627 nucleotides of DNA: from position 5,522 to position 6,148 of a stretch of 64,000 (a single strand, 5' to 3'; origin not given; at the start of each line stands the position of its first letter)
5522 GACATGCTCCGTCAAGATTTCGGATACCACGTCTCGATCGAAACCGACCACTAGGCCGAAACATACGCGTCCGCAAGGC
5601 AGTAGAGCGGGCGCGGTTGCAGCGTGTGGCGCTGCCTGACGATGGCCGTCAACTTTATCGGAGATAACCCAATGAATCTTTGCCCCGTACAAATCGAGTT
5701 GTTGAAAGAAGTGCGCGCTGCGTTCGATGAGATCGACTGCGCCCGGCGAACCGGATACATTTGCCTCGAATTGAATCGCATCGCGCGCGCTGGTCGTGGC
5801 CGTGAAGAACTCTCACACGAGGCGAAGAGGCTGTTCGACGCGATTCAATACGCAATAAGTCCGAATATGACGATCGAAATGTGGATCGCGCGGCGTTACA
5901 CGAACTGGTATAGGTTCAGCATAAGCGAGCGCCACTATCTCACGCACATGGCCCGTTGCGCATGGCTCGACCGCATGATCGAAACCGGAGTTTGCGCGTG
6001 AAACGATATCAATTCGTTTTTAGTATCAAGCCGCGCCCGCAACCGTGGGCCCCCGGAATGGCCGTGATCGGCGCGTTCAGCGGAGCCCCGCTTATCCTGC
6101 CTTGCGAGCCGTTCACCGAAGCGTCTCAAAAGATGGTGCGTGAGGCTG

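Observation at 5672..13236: Four-member paralogous family of ~110-130-aa early proteins (YIC[HL]A … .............)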

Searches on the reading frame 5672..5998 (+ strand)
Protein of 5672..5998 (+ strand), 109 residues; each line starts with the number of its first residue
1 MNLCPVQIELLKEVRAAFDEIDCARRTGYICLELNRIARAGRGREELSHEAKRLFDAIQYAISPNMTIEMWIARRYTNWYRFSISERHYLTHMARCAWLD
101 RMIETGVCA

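Call 8: search_protein_families(library=pfam, proteins=[window:5672-5998:+], max_evalue=1)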
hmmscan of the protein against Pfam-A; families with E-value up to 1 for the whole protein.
window:5672-5998:+ (109 aa): 0 families

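Call 9: search_protein_families(library=phrogs, proteins=[window:5672-5998:+], max_evalue=1)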
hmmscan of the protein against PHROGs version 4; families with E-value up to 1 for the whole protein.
window:5672-5998:+ (109 aa): 1 family
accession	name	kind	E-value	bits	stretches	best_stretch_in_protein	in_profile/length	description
phrog_8421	-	unknown function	3.9e-31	108.8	1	1-108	2-107/112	-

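Call 12: find_homologous_proteins(query=A1, max_evalue=0.001)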
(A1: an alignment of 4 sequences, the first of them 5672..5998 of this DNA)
Query A1 (4 sequences) (109 aa, profile of the alignment): 6 proteins with E <= 0.001 among 393 candidates.
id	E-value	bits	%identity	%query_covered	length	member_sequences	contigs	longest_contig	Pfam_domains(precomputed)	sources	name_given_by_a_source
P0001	1.2e-38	150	100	100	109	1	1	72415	-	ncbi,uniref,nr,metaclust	ncbi:hypothetical protein BcepF1.014 [Burkholderia phage BcepF1]|uniref:Uncharacterized protein n=1 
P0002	2.1e-29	120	53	16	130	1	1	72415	-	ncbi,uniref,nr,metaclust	ncbi:hypothetical protein BcepF1.025 [Burkholderia phage BcepF1]|uniref:Uncharacterized protein n=1 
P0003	1.8e-24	104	29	100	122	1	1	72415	-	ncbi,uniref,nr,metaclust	ncbi:hypothetical protein BcepF1.038 [Burkholderia phage BcepF1]|uniref:Uncharacterized protein n=1 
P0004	8.5e-16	76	45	99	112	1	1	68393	-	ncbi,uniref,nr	ncbi:hypothetical protein CPT_Maja_100 [Burkholderia phage Maja]|uniref:Uncharacterized protein n=1 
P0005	1.1e-11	63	29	56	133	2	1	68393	-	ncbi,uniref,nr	ncbi:hypothetical protein CPT_Maja_090 [Burkholderia phage Maja]|uniref:Uncharacterized protein n=1 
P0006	4.8e-7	48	27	98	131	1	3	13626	-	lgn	-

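Call 21: find_homologous_proteins(query=A2, max_evalue=0.01)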
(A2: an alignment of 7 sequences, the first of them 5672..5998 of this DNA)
Query A2 (7 sequences) (109 aa, profile of the alignment): 6 proteins with E <= 0.01 among 827 candidates.
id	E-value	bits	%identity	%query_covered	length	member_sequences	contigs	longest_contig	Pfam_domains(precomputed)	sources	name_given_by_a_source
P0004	2.9e-35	139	45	99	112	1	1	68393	-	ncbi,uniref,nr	ncbi:hypothetical protein CPT_Maja_100 [Burkholderia phage Maja]|uniref:Uncharacterized protein n=1 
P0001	2.4e-34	136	100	100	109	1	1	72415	-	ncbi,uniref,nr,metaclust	ncbi:hypothetical protein BcepF1.014 [Burkholderia phage BcepF1]|uniref:Uncharacterized protein n=1 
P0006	6.4e-34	135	27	98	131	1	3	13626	-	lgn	-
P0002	3.0e-23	100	53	16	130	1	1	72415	-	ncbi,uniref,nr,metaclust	ncbi:hypothetical protein BcepF1.025 [Burkholderia phage BcepF1]|uniref:Uncharacterized protein n=1 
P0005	7.8e-23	99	29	56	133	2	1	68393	-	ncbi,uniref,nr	ncbi:hypothetical protein CPT_Maja_090 [Burkholderia phage Maja]|uniref:Uncharacterized protein n=1 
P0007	6.7e-5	41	27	31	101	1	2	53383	-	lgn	-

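Call 24: find_encoding_contigs(protein=P0006, flank=10000, max_places=3)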
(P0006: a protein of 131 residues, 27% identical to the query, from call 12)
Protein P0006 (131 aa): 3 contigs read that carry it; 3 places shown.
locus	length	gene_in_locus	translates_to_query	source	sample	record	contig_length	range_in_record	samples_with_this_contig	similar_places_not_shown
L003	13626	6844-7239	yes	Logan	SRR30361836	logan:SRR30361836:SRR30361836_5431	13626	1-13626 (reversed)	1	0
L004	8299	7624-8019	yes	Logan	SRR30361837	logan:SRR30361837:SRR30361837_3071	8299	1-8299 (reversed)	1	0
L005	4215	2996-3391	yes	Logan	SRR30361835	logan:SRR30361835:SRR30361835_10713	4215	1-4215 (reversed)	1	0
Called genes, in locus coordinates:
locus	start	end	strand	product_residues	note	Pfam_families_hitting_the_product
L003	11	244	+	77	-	-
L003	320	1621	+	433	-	PF00004:AAA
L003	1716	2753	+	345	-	PF04055:Radical_SAM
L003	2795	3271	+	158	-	PF09424:YqeY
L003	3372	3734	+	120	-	-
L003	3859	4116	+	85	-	-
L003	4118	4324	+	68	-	-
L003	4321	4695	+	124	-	-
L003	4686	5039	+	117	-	-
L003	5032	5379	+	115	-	-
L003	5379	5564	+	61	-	-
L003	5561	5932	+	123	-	-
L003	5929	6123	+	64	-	-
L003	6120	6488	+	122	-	-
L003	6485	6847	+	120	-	-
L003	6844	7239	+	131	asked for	-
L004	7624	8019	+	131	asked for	-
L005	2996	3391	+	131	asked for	-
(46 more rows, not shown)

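Call 25: find_encoding_contigs(protein=P0007, flank=10000, max_places=3)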
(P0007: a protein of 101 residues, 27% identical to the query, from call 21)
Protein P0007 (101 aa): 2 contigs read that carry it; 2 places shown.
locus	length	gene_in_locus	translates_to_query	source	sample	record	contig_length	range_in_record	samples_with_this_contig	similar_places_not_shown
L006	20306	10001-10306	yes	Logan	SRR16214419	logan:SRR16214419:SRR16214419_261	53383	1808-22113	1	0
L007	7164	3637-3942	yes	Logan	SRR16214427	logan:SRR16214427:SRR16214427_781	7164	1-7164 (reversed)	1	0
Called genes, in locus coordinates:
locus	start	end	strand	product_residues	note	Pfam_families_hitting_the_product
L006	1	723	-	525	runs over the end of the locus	PF03237:Terminase_6N, PF17289:Terminase_6C (weak)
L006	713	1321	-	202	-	PF03592:Terminase_2 (weak)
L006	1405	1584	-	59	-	-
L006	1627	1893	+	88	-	-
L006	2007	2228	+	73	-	-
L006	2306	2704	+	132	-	-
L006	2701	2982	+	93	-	-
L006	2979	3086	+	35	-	-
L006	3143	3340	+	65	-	-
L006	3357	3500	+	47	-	-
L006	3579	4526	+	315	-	-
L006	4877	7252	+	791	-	PF19263:DUF5906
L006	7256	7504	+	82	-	-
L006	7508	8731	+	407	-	PF00132:Hexapep (faint)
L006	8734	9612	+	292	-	-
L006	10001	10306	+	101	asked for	-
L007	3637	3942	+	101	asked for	-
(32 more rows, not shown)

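Call 30: search_protein_representatives(alignment_id=A2)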
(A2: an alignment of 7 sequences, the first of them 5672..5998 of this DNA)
Query: 7 sequences, 116 profile positions. Proteins with E-value up to 0.001 (for the whole library): 303; up to 1e-10: 47; up to 1e-30: 3. The best 150 are listed.
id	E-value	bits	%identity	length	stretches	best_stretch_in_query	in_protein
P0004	9.3e-36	139.1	-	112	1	1-115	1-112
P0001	7.8e-35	136.1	-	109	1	1-115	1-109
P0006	2.0e-34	134.8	-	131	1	1-116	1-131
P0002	9.7e-24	100.3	-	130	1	1-116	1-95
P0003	9.3e-23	97.2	-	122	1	1-115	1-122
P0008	2.0e-19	86.4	-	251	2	2-115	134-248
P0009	1.3e-15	74.2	-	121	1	1-115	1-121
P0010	2.3e-15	73.3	-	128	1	1-114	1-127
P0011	2.7e-14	69.9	-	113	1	1-114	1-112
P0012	5.6e-14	68.9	-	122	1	1-114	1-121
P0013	5.9e-14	68.8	-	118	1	1-114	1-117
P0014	7.0e-14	68.6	-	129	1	1-115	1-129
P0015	2.4e-13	66.8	-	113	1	1-114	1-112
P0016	2.5e-13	66.8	-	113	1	1-114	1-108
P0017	3.9e-13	66.1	-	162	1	1-114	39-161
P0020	1.0e-12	64.8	-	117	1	1-114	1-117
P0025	3.6e-12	63.0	-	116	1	1-115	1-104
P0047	6.9e-11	58.9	-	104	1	1-114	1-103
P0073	6.8e-09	52.5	-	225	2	6-111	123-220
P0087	7.9e-08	49.0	-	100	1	4-110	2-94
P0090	1.3e-07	48.4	-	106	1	4-111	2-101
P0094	2.6e-07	47.4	-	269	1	2-115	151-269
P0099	4.7e-07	46.5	-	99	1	1-115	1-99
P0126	3.6e-06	43.7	-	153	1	1-111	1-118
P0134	5.5e-06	43.1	-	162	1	1-113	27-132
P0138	6.7e-06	42.8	-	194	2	25-110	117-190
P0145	8.9e-06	42.4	-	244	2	8-111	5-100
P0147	1.1e-05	42.2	-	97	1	7-111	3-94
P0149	1.2e-05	42.0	-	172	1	3-111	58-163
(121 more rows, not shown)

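Call 32: search_protein_families(library=pfam, alignment_id=A3, max_evalue=0.01)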
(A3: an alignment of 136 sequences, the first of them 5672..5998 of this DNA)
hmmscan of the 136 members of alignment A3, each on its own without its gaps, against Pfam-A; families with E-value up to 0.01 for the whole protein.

A. member 1, window:5672-5998:+ (109 aa): 0 families

B. families by the number of members that match (of 136 scanned): 3 families
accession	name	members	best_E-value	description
PF25380.1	PH_25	1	0.00076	Fungal PH-like domain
PF12456.14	hSac2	1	0.0061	Inositol phosphatase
PF06786.17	UPF0253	1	0.0088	Uncharacterised protein family (UPF0253)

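Call 33: search_protein_families(library=phrogs, alignment_id=A3, max_evalue=0.001)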
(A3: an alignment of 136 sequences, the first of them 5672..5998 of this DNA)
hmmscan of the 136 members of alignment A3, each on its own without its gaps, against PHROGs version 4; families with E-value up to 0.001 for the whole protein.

A. member 1, window:5672-5998:+ (109 aa): 1 family
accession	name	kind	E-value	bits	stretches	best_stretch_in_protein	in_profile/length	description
phrog_8421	-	unknown function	3.9e-31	108.8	1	1-108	2-107/112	-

B. families by the number of members that match (of 136 scanned): 1 family
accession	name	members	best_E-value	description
phrog_8421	-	109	3.9e-31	-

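Call 34: search_solved_structures(query=A3, max_evalue=10, show_alignments=2)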
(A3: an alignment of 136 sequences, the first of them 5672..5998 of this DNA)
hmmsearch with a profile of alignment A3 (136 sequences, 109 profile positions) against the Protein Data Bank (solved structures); distinct sequences matched with E-value up to 10: 7.
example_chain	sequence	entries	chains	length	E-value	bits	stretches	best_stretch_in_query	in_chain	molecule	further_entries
5cwo_A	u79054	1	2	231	0.18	15.4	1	31-79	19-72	Designed helical repeat protein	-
6xwx_B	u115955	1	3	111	0.23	15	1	66-99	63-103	Chromosome segregation in meiosis protein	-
2k7b_A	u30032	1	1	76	0.56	13.8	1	3-72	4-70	Calcium-binding protein 1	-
1i5n_A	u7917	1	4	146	0.8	13.3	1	1-43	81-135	CHEMOTAXIS PROTEIN CHEA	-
3ox5_A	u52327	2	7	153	1.3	12.6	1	3-74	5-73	Calcium-binding protein 1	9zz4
3ox6_A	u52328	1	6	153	1.5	12.4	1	3-74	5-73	Calcium-binding protein 1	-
8fbi_A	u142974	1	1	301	4.9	10.7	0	31-64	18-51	KWOCA_39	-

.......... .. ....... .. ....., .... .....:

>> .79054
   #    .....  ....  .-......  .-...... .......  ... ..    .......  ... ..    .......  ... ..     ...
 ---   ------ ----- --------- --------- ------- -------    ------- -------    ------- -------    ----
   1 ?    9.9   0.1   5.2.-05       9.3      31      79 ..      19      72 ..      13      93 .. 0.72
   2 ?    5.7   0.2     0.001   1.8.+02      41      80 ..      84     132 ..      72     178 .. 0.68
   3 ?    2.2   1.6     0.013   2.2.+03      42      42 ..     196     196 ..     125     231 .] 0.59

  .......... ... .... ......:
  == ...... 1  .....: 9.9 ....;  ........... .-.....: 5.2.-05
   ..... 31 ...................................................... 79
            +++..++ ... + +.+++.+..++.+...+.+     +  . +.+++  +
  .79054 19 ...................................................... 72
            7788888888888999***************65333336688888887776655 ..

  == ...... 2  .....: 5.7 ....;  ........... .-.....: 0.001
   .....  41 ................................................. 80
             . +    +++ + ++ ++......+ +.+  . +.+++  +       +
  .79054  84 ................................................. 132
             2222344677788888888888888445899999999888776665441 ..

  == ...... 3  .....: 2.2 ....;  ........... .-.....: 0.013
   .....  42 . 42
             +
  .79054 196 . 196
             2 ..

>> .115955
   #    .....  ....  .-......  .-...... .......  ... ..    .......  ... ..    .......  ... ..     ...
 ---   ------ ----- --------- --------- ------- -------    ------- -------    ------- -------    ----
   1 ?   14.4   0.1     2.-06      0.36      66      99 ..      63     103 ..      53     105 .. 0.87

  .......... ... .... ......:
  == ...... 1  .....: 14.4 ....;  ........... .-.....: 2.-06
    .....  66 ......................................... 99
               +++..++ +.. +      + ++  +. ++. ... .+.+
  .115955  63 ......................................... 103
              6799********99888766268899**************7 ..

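Call 36: search_protein_families(library=ncbifam, proteins=[window:5672-5998:+, P0006, P0009, P0010, P0008], max_evalue=0.1)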
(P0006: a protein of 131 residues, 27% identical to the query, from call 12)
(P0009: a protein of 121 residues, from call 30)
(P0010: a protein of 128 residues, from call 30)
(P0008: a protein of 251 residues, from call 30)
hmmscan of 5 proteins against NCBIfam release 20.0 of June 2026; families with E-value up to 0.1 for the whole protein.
window:5672-5998:+ (109 aa): 1 family
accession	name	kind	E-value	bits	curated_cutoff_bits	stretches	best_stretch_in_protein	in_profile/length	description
NF033221.1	ANT_6_Ig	exception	0.022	14.4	620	1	47-82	200-235/299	aminoglycoside nucleotidyltransferase ANT(6)-Ig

P0006 (131 aa): 1 family
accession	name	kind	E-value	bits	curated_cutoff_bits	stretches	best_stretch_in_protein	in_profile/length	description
NF011264.0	PRK14670.1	equivalog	0.096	10.9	1021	0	3-59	422-477/602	excinuclease ABC subunit C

P0009 (121 aa): 0 families

P0010 (128 aa): 0 families

P0008 (251 aa): 0 families

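Call 37: search_protein_families(library=padloc, proteins=[window:5672-5998:+, P0006, P0009, P0010, P0008], max_evalue=0.1)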
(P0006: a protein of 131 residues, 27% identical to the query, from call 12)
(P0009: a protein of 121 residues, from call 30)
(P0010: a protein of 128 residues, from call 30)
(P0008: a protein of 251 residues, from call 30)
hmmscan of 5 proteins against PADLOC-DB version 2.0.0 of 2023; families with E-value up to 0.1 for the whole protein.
window:5672-5998:+ (109 aa): 0 families

P0006 (131 aa): 0 families

P0009 (121 aa): 0 families

P0010 (128 aa): 0 families

P0008 (251 aa): 0 families

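Call 39: search_dna_similar(query=window:5672-5998:+, collection=phages, mode=protein, max_evalue=0.01, max_rows=40)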
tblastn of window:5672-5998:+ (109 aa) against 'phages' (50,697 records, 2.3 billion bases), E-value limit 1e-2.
Records with a match: 5; places in all: 7; records where one place covers at least 80% of the query: 5.
Best place of each record, by identity: >=99% 2; <60% 3.
By first word of the organism name: Burkholderia 5.
By host as written in the record: - 1; Burkholderia ambifaria 1; Burkholderia gladioli 1; Burkholderia cepacia complex 1; Burkholderia 1.
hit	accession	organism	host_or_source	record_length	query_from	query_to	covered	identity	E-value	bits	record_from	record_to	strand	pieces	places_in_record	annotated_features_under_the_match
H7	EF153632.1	Burkholderia phage BcepF1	-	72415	1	109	100%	100.0%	2e-68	226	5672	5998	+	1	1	hypothetical protein (x2)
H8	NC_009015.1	Burkholderia phage BcepF1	Burkholderia ambifaria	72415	1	109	100%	100.0%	2e-68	226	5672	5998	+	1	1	hypothetical protein (x2)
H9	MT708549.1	Burkholderia phage Maja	Burkholderia gladioli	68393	1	108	99%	44.7%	4e-18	83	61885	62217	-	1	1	hypothetical protein | ribosome_binding_site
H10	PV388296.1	Burkholderia phage Karil-Mokiny-1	Burkholderia cepacia complex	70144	1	109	100%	44.2%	2e-19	87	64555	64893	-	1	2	hypothetical protein (x3)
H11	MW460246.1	Burkholderia phage BCSR52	Burkholderia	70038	3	109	98%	40.5%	9e-17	79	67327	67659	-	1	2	hypothetical protein (x2)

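Call 40: find_related_loci(query=A2, collection=viral_contigs, flank=10000)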
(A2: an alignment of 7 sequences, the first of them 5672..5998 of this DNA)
Query A2 (109 aa) in viral_contigs; peptide patterns used: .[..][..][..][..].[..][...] (x = any residue, [..] = any of these).
129 stretches matched a pattern; 1 encode a relative of the query (tblastn E <= 1e-3); 1 distinct loci.
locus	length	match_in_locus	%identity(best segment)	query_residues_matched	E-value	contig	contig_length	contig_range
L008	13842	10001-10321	26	2-104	4e-7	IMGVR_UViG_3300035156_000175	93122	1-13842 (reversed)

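Call 41: predict_structure(alignment_id=A3)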
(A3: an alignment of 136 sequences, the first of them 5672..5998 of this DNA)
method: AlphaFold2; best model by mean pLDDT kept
length: 109 residues; sequences in the alignment: 136
mean_pLDDT: 95.0   pTM: 0.86
mean pLDDT of the five models: 95.0, 94.1, 94.0, 93.8, 93.6
residues with pLDDT >= 90: 99; 70-90: 10; 50-70: 0; < 50: 0
segments of 3 or more residues with pLDDT < 50: none
pLDDT, mean of each block of 10 residues (from residue 1): 97 97 89 95 87 97 96 97 95 97 98
secondary structure, 60 per line:
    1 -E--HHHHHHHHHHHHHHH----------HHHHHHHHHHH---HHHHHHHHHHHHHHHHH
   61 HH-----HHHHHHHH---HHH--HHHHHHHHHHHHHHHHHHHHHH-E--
elements in order: H5-19 H30-40 H44-62 H68-75 H84-105

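Call 51: fold_search(model_id=the predicted structure, library=viral)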
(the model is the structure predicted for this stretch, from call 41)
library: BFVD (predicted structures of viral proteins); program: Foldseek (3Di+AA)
matches with E <= 10: 63; with E <= 0.001: 1
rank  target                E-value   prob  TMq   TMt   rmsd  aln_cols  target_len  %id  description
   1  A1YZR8                8.4e-15  1.00  0.97  0.97   0.9       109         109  100  Uncharacterized protein [Burkholderia phage BcepF1]
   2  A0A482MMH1            1.6e-03  1.00  0.81  0.78   3.4       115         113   23  Uncharacterized protein [Burkholderia phage BcepSauron]
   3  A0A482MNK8            2.4e-03  1.00  0.76  0.77   3.1       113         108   23  Uncharacterized protein [Burkholderia phage BcepSauron]
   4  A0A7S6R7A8            5.1e-03  1.00  0.81  0.68   3.3       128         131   23  Uncharacterized protein [Burkholderia phage Maja]
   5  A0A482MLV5            6.3e-03  1.00  0.73  0.74   3.1       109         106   26  Uncharacterized protein [Burkholderia phage BcepSauron]
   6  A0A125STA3            8.8e-03  1.00  0.70  0.61   3.6       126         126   20  (no name in the UniProt tables at hand)
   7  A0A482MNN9            2.6e-02  1.00  0.63  0.51   5.0       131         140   21  DNA helicase [Burkholderia phage BcepSauron]
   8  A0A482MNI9            3.6e-02  1.00  0.71  0.63   4.2       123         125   17  Uncharacterized protein [Burkholderia phage BcepSauron]
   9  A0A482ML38            6.2e-02  1.00  0.69  0.72   3.4       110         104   24  Histidine kinase [Burkholderia phage BcepSauron]
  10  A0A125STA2            7.3e-02  1.00  0.70  0.67   2.9       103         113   21  (no name in the UniProt tables at hand)
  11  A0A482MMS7            8.6e-02  1.00  0.58  0.61   4.3       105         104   17  Uncharacterized protein [Burkholderia phage BcepSauron]
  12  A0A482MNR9            1.3e-01  1.00  0.73  0.70   3.1       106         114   16  Uncharacterized protein [Burkholderia phage BcepSauron]
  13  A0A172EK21            1.7e-01  0.99  0.61  0.66   3.2       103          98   19  Uncharacterized protein [Pseudomonas phage vB_PaeM_MAG1]
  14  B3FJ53                2.2e-01  0.94  0.51  0.47   4.3       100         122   13  Uncharacterized protein [Pseudomonas phage 201phi2-1]
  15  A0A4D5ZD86            7.1e-01  0.75  0.53  0.51   4.4       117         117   20  Uncharacterized protein [Burkholderia phage BcepSaruman]
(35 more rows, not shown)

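Call 55: search_protein_families(library=pfam, proteins=[P0094, P0017, P0149, P0134, P0126, P0008, P0073, P0145], max_evalue=0.1)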
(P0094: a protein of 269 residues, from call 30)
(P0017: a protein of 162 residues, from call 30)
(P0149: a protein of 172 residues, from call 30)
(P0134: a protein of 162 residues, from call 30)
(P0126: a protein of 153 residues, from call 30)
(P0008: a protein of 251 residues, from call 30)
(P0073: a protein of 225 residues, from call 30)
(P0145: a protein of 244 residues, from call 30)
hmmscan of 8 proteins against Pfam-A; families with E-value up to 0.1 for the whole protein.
P0094 (269 aa): 0 families

P0017 (162 aa): 1 family
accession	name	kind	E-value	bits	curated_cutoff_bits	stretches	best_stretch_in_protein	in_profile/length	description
PF09131.15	Endotoxin_mid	-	0.076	13.1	22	0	78-137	50-111/206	Bacillus thuringiensis delta-Endotoxin, middle domain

P0149 (172 aa): 1 family
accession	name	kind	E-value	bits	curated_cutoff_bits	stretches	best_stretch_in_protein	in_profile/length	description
PF17274.7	DUF5339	-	0.036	15.4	27.7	0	37-73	3-43/70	Family of unknown function (DUF5339)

P0134 (162 aa): 0 families

P0126 (153 aa): 0 families

P0008 (251 aa): 0 families

P0073 (225 aa): 0 families

P0145 (244 aa): 1 family
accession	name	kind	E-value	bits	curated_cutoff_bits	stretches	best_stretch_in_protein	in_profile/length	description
PF24969.1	LRR_15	-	0.02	14.2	24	1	91-150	20-75/408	Leucine-rich repeat domain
